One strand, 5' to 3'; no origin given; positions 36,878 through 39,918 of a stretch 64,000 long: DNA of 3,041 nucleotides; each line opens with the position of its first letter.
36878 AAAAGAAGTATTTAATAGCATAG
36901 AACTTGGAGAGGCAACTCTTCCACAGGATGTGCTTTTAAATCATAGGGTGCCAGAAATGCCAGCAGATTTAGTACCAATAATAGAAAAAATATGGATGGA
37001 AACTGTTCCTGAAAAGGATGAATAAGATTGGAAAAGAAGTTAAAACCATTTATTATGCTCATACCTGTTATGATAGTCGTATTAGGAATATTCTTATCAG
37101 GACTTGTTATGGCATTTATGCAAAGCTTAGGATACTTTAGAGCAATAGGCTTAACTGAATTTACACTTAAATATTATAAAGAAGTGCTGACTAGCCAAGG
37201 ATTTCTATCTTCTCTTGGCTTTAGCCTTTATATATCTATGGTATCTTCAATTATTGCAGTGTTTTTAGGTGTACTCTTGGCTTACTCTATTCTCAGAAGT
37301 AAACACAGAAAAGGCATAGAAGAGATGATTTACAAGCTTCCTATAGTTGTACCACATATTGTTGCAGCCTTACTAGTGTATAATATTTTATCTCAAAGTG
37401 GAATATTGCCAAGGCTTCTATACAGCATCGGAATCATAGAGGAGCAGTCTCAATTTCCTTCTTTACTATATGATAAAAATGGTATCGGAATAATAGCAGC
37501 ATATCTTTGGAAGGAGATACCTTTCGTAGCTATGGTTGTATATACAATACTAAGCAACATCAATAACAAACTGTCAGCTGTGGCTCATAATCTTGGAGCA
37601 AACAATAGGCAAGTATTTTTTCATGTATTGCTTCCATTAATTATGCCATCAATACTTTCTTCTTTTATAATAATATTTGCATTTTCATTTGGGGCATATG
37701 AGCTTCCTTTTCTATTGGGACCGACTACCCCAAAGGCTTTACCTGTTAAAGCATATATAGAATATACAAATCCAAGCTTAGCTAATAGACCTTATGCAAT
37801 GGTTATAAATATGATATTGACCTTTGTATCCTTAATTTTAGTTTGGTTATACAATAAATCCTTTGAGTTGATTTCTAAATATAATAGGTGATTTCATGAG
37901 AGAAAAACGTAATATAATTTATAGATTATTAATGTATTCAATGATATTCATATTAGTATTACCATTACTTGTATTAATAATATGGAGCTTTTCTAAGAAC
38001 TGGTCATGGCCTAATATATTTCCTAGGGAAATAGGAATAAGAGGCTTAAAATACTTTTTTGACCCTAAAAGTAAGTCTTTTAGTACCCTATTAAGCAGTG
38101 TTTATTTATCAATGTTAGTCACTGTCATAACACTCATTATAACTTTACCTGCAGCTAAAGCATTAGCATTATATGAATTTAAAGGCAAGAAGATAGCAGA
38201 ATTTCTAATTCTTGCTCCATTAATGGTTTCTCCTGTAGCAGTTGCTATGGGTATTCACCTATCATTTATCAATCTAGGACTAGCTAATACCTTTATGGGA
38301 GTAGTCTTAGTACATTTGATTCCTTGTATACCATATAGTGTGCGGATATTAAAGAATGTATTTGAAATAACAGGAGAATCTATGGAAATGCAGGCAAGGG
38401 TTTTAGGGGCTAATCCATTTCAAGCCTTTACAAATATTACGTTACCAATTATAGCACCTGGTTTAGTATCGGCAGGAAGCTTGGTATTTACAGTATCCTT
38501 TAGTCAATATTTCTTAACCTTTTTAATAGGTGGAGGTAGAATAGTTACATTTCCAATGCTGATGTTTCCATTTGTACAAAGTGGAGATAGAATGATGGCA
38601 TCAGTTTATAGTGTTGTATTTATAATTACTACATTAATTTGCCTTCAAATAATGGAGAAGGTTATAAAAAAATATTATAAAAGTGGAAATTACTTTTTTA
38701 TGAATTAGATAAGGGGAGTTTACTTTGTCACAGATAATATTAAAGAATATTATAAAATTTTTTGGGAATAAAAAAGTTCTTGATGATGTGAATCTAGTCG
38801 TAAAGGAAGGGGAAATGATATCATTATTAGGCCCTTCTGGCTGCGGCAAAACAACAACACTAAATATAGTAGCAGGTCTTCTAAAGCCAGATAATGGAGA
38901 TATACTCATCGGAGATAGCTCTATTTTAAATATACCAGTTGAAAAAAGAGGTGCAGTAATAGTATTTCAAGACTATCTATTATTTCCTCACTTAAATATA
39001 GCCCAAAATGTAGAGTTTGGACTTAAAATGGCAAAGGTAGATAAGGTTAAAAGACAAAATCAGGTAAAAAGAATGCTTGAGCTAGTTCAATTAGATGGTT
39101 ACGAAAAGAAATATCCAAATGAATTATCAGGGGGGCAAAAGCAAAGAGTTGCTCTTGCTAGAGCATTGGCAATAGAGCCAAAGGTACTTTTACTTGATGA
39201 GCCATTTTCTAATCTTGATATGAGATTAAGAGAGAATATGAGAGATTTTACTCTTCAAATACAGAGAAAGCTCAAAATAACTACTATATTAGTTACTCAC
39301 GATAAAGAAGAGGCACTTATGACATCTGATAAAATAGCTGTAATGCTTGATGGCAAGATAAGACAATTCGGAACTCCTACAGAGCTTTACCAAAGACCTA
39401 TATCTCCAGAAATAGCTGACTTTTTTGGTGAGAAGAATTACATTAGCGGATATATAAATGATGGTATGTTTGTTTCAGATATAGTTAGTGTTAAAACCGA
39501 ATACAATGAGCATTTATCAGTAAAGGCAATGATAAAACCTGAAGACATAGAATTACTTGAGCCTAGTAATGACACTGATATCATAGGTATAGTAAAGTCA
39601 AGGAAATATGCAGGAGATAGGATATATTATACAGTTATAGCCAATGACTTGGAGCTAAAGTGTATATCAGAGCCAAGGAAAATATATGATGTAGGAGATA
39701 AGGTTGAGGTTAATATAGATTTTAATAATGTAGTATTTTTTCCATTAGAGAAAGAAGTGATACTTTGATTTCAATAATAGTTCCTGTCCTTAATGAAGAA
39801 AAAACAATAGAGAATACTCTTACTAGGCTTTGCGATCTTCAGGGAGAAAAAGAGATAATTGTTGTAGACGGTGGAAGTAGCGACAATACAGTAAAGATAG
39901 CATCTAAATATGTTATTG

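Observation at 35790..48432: Thirteen-gene ABC importer / glycosyltransferase / rhodanese / TVP38 / CCG-FeS cluster resembling an expanded ydjXYZ-ynjABCDE system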

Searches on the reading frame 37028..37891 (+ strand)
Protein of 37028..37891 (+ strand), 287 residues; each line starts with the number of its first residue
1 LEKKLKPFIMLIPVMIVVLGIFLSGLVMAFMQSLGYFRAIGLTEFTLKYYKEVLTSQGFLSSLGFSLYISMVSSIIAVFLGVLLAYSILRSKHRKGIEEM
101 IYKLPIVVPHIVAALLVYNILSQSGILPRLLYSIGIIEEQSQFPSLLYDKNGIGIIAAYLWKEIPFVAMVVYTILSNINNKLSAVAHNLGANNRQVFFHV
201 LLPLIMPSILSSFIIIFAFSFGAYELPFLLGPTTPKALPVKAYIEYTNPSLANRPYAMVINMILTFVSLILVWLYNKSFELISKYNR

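Call 4: search_protein_families(library=pfam, proteins=[window:37028-37891:+], max_evalue=0.01)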
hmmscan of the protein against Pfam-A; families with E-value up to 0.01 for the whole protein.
window:37028-37891:+ (287 aa): 1 family
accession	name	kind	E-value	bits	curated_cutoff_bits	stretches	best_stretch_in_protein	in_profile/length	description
PF00528.27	BPD_transp_1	-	3e-16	60.1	26.4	1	77-272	1-172/184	Binding-protein-dependent transport system inner membrane component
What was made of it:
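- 37028..38708 (+): Two ABC permease genes (37028-37891 and 37896-38708). They correspond to the two halves of the fused E. coli YnjC. PF00528 in both (call 4).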

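Call 6: search_protein_families(library=ncbifam, proteins=[window:37028-37891:+], max_evalue=0.001)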
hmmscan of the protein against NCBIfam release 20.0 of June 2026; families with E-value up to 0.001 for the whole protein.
window:37028-37891:+ (287 aa): 31 families (the best 25 are shown)
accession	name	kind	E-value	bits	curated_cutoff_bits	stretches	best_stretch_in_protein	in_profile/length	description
TIGR01581.1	Mo_ABC_porter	hypoth_equivalog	2.1e-21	76.4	210.3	1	50-270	10-224/225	ABC transporter permease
NF040839.1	tungstate_WtpB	equivalog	2.9e-20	73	340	1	47-275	30-248/251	tungstate ABC transporter permease WtpB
TIGR02141.1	modB_ABC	equivalog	5.2e-20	72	182.6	1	66-276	3-206/208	molybdate ABC transporter permease subunit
TIGR02139.1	permease_CysT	equivalog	6.4e-20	71.8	246.1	1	43-277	32-257/265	sulfate ABC transporter permease subunit CysT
TIGR03262.1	PhnU2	equivalog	9.2e-18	64.2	593.25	1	14-269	13-247/546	putative 2-aminoethylphosphonate ABC transporter permease subunit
TIGR00969.1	3a0106s02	subfamily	1.8e-17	63.7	240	1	46-274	46-265/272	sulfate ABC transporter permease subunit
NF007047.0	PRK09500.1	equivalog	3.7e-17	62.8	326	2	158-274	134-247/257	spermidine/putrescine ABC transporter permease PotC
NF007044.0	PRK09497.1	equivalog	2.3e-16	60.1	348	1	4-284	6-280/285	spermidine/putrescine ABC transporter permease PotB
NF011624.0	PRK15050.1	equivalog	1.8e-15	56.9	247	1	3-280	20-287/297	2-aminoethylphosphonate ABC transporter permease subunit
NF043073.1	MMSYN1_0195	equivalog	2.3e-15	55.8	1250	2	154-276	129-245/1021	spermidine/putrescine ABC transporter permease/substrate-binding protein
NF006939.0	PRK09421.1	equivalog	4e-15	55.8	262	1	60-271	9-216/230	molybdate ABC transporter permease subunit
NF008208.0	PRK10971.1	equivalog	6.9e-15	55.3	415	1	40-274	37-262/277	sulfate/thiosulfate ABC transporter permease CysT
NF007963.0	PRK10683.1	equivalog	3.1e-13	49.8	489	1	19-276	52-307/317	putrescine ABC transporter permease PotH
NF007889.0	PRK10592.1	equivalog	1.3e-12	48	476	1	17-275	18-264/281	putrescine ABC transporter permease PotI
NF043074.1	MMSYN1_0196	equivalog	1.6e-11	44.1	350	1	5-217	14-203/277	spermidine/putrescine ABC transporter permease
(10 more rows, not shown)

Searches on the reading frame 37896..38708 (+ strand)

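Call 4: search_protein_families(library=pfam, proteins=[window:37896-38708:+], max_evalue=0.01)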
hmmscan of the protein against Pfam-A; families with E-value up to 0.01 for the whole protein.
window:37896-38708:+ (270 aa): 1 family
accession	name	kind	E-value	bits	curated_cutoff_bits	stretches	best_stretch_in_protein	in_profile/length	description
PF00528.27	BPD_transp_1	-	7.4e-08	32.8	26.4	1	91-248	10-166/184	Binding-protein-dependent transport system inner membrane component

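Call 6: search_protein_families(library=ncbifam, proteins=[window:37896-38708:+], max_evalue=0.001)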
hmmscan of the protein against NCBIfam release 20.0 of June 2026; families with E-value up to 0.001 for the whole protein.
window:37896-38708:+ (270 aa): 29 families (the best 25 are shown)
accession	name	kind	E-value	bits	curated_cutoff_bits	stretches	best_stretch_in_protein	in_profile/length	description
TIGR02141.1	modB_ABC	equivalog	9.5e-20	71.1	182.6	1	68-256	3-205/208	molybdate ABC transporter permease subunit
TIGR03255.1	PhnV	equivalog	2.2e-19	70.2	358.7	1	15-259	22-267/270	2-aminoethylphosphonate ABC transport system, membrane component PhnV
NF007047.0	PRK09500.1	equivalog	1.1e-18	67.8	326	1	9-259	7-254/257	spermidine/putrescine ABC transporter permease PotC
NF007889.0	PRK10592.1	equivalog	3.8e-16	59.5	476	1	11-258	13-269/281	putrescine ABC transporter permease PotI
TIGR01581.1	Mo_ABC_porter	hypoth_equivalog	8.7e-16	58.1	210.3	1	60-249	18-222/225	ABC transporter permease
NF006939.0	PRK09421.1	equivalog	5.5e-15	55.4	262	1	63-260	10-224/230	molybdate ABC transporter permease subunit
TIGR00969.1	3a0106s02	subfamily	6e-14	52.1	240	1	6-253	17-266/272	sulfate ABC transporter permease subunit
NF040839.1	tungstate_WtpB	equivalog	1.5e-13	50.9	340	1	61-258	42-249/251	tungstate ABC transporter permease WtpB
TIGR03262.1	PhnU2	equivalog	4.8e-13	48.6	593.25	1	11-261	9-261/546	putative 2-aminoethylphosphonate ABC transporter permease subunit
NF043074.1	MMSYN1_0196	equivalog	1.6e-12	47.3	350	1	13-264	18-270/277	spermidine/putrescine ABC transporter permease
NF011624.0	PRK15050.1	equivalog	1.3e-11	44.1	247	1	127-254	155-283/297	2-aminoethylphosphonate ABC transporter permease subunit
TIGR02139.1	permease_CysT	equivalog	2e-10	40.7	246.1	1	11-256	11-258/265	sulfate ABC transporter permease subunit CysT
NF008208.0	PRK10971.1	equivalog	2e-10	40.6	415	1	64-258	63-268/277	sulfate/thiosulfate ABC transporter permease CysT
NF007044.0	PRK09497.1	equivalog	8.2e-10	38.6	348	1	5-258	9-276/285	spermidine/putrescine ABC transporter permease PotB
NF043073.1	MMSYN1_0195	equivalog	3e-09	35.6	1250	1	16-236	14-235/1021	spermidine/putrescine ABC transporter permease/substrate-binding protein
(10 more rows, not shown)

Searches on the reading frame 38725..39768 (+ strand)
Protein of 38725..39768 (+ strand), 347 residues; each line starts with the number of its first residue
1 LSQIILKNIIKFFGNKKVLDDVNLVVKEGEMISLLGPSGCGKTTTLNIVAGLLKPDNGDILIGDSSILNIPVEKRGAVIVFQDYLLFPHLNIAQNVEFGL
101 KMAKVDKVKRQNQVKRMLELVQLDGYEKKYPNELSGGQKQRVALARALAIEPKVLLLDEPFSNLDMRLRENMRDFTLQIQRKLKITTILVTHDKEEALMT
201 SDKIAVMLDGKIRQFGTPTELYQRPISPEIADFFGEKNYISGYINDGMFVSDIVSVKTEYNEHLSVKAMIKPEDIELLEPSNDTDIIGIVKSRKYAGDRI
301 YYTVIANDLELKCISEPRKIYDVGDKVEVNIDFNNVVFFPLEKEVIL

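Call 4: search_protein_families(library=pfam, proteins=[window:38725-39768:+], max_evalue=0.01)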
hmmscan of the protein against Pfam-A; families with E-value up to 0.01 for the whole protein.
window:38725-39768:+ (347 aa): 7 families
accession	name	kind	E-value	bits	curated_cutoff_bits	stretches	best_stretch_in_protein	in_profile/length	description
PF00005.33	ABC_tran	-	5.3e-35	121.4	25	1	19-161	1-136/137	ABC transporter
PF13304.12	AAA_21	-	6.4e-06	26.9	27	1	118-193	222-299/304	AAA domain, putative AbiEii toxin, Type IV TA system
PF08402.16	TOBE_2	-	3e-05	24.5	21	1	269-339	2-76/76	TOBE domain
PF03215.21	Rad17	-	0.00017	22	23.8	1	23-128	39-143/186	Rad17 P-loop domain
PF02463.25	SMC_N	-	0.002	18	40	0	110-204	119-208/220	RecF/RecN/SMC N terminal domain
PF00004.35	AAA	-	0.0033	18.3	21.2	0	34-53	3-22/131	ATPase family associated with various cellular activities (AAA)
PF03193.22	RsgA_GTPase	-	0.0058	16.9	30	0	17-52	95-129/174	RsgA GTPase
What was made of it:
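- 38725..39768 (+): ABC ATPase with a C-terminal TOBE_2 domain (YnjD-like). PF00005 plus PF08402 (call 4).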

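Call 6: search_protein_families(library=ncbifam, proteins=[window:38725-39768:+], max_evalue=0.001)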
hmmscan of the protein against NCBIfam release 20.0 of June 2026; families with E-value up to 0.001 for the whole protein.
window:38725-39768:+ (347 aa): 190 families (the best 25 are shown)
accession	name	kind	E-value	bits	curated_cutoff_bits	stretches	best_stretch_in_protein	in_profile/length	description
TIGR03265.1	PhnT2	equivalog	3.9e-102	342.1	457.7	1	3-313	4-319/353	putative 2-aminoethylphosphonate ABC transporter ATP-binding protein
NF043075.1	MMSYN1_0197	equivalog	5.5e-98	328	550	1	4-336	3-336/341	spermidine/putrescine ABC transporter ATP-binding protein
NF006987.0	PRK09452.1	equivalog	1.8e-91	306.7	482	1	4-308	18-335/378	spermidine/putrescine ABC transporter ATP-binding protein PotA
NF008513.0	PRK11432.1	equivalog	3.5e-90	302.4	496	1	4-319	7-326/351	ferric ABC transporter ATP-binding protein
TIGR01187.1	potA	subfamily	3.3e-85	286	355.6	1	34-317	1-297/325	polyamine ABC transporter ATP-binding protein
NF040933.2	ABC_arch_GlcV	equivalog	2.1e-84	283.4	450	1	3-339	2-357/357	glucose ABC transporter ATP-binding protein GlcV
TIGR00968.1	3a0106s01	subfamily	7.6e-84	280.9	342.75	1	4-239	1-236/237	sulfate ABC transporter ATP-binding protein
NF040840.2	tungstate_WtpC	equivalog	4.2e-79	266.3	440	1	7-279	5-280/347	tungstate ABC transporter ATP-binding protein WtpC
NF008653.0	PRK11650.1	subfamily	1.3e-78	264.6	432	1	1-341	1-349/357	sn-glycerol-3-phosphate ABC transporter ATP-binding protein UgpC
TIGR03258.1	PhnT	equivalog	1.4e-76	257.9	499.15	1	4-338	9-356/359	2-aminoethylphosphonate ABC transport system ATP-binding subunit PhnT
NF008105.0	PRK10851.1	equivalog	1.4e-74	251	502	1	4-278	3-283/362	sulfate/thiosulfate ABC transporter ATP-binding protein CysA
NF008233.0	PRK11000.1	equivalog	5.8e-72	242.6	568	1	1-247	1-249/369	maltose/maltodextrin ABC transporter ATP-binding protein MalK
NF008621.0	PRK11607.1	equivalog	3.5e-68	230.1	613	1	6-246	22-262/377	putrescine ABC transporter ATP-binding subunit PotG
TIGR01186.1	proV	subfamily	1.6e-66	224.9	326.6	1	14-242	4-238/363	betaine/proline/choline family ABC transporter ATP-binding protein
NF040729.1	ABC_ATP_SaoA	equivalog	1e-61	208.5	360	1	4-209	2-208/248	ABC transporter ATP-binding protein SaoA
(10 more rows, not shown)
